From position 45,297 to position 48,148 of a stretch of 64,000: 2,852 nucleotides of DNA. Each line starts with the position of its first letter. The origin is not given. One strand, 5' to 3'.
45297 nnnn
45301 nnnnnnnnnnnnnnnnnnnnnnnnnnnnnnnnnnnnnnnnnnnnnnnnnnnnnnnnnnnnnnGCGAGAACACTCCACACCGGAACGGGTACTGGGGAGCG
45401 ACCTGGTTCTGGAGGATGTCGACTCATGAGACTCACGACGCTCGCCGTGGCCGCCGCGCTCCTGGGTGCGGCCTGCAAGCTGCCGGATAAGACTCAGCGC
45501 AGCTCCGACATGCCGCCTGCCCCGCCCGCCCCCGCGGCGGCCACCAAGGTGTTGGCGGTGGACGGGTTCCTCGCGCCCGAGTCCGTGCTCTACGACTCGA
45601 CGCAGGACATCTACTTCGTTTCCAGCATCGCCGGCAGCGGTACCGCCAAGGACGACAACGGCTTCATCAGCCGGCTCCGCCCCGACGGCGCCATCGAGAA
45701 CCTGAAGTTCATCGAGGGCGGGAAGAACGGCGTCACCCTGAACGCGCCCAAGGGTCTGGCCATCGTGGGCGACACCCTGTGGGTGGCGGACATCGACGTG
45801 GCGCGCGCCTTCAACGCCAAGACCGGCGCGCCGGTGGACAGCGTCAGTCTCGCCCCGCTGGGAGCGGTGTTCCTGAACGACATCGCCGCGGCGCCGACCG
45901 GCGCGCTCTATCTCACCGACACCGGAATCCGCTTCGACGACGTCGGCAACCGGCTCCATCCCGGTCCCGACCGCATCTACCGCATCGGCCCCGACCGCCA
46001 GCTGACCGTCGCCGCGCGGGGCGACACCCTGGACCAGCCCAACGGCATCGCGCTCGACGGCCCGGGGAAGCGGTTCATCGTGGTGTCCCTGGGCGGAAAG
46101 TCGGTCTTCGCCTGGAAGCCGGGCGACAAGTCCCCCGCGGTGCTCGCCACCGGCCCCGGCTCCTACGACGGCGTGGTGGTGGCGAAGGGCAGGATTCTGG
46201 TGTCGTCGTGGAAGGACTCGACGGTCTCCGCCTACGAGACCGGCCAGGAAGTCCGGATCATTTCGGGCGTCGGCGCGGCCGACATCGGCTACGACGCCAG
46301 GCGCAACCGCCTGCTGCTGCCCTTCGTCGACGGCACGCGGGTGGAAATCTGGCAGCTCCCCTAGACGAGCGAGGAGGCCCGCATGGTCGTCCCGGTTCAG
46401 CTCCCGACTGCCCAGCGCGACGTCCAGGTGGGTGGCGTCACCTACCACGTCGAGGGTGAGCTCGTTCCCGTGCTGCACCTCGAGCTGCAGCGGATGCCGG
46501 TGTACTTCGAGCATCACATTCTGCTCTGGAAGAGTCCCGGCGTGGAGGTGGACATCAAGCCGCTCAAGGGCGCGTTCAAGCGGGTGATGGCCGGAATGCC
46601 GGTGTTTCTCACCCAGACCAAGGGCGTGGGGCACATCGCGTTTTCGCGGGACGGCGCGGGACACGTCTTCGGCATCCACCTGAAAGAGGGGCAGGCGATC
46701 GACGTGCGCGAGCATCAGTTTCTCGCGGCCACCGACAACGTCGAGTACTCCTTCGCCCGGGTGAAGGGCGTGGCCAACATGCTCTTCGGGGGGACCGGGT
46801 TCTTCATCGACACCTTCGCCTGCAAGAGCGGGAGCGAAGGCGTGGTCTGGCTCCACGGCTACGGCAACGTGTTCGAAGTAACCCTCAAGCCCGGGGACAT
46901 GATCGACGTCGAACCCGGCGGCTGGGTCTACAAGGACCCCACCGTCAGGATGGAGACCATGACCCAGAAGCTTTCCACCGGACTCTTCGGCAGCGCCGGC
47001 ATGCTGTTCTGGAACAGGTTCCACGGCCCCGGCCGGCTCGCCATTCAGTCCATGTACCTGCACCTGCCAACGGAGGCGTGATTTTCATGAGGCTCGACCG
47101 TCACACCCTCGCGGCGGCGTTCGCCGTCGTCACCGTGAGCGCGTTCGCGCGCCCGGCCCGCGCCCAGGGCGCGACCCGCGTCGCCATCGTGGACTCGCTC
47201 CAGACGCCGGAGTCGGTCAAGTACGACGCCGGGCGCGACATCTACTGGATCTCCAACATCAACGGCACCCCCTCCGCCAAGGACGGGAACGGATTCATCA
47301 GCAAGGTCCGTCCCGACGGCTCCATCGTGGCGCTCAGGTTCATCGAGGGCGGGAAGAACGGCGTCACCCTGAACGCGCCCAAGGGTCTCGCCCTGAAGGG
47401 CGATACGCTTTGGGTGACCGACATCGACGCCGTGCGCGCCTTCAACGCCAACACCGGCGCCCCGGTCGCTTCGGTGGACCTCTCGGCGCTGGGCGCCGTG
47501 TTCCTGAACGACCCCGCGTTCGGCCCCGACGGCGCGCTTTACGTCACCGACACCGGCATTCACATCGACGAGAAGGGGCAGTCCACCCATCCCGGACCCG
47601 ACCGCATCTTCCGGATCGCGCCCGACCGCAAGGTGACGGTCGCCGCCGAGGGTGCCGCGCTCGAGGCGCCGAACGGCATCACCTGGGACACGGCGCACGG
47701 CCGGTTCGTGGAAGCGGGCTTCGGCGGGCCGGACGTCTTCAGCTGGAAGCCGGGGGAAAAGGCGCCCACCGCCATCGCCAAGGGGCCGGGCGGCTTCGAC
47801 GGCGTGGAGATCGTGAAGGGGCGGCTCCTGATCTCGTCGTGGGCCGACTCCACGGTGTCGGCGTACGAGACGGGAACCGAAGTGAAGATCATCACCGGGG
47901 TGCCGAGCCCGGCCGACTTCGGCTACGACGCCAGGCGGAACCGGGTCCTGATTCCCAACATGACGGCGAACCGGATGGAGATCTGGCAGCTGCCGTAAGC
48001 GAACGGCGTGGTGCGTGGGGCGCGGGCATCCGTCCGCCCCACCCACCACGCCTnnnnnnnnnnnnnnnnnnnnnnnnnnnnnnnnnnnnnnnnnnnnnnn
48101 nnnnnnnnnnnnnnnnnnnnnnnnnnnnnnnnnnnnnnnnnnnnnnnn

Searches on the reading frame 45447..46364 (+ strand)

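Call 45: search_protein_families(library=pfam, proteins=[window:45447-46364:+], max_evalue=0.001)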
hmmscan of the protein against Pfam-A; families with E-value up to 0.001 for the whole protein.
window:45447-46364:+ (305 aa): 2 families
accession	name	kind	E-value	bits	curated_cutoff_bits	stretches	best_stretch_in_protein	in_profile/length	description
PF08450.18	SGL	-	8.4e-08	32.5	26.3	1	44-268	2-215/246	SMP-30/Gluconolactonase/LRE-like region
PF01436.27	NHL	-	0.00012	22.4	20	0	195-212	1-17/28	NHL repeat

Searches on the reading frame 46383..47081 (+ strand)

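Call 45: search_protein_families(library=pfam, proteins=[window:46383-47081:+], max_evalue=0.001)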
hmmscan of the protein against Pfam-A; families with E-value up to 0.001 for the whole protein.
window:46383-47081:+ (232 aa): 1 family
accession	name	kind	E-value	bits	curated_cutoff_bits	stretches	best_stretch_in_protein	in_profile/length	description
PF01987.23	AIM24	-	2.5e-35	122.5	25.7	1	21-224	1-205/205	Mitochondrial biogenesis AIM24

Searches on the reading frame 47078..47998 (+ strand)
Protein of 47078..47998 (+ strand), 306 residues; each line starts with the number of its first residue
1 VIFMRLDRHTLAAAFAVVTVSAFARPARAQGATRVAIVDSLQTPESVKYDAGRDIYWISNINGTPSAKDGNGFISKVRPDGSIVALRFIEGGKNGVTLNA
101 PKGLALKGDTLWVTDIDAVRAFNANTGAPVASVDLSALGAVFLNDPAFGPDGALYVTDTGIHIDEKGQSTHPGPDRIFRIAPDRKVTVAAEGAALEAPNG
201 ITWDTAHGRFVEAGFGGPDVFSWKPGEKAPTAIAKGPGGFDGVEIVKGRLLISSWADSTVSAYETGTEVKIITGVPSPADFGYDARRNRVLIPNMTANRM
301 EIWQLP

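Call 45: search_protein_families(library=pfam, proteins=[window:47078-47998:+], max_evalue=0.001)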
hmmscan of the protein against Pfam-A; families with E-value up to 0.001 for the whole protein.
window:47078-47998:+ (306 aa): 1 family
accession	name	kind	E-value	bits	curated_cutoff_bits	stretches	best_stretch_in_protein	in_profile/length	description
PF08450.18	SGL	-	8e-07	29.3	26.3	1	104-208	45-146/246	SMP-30/Gluconolactonase/LRE-like region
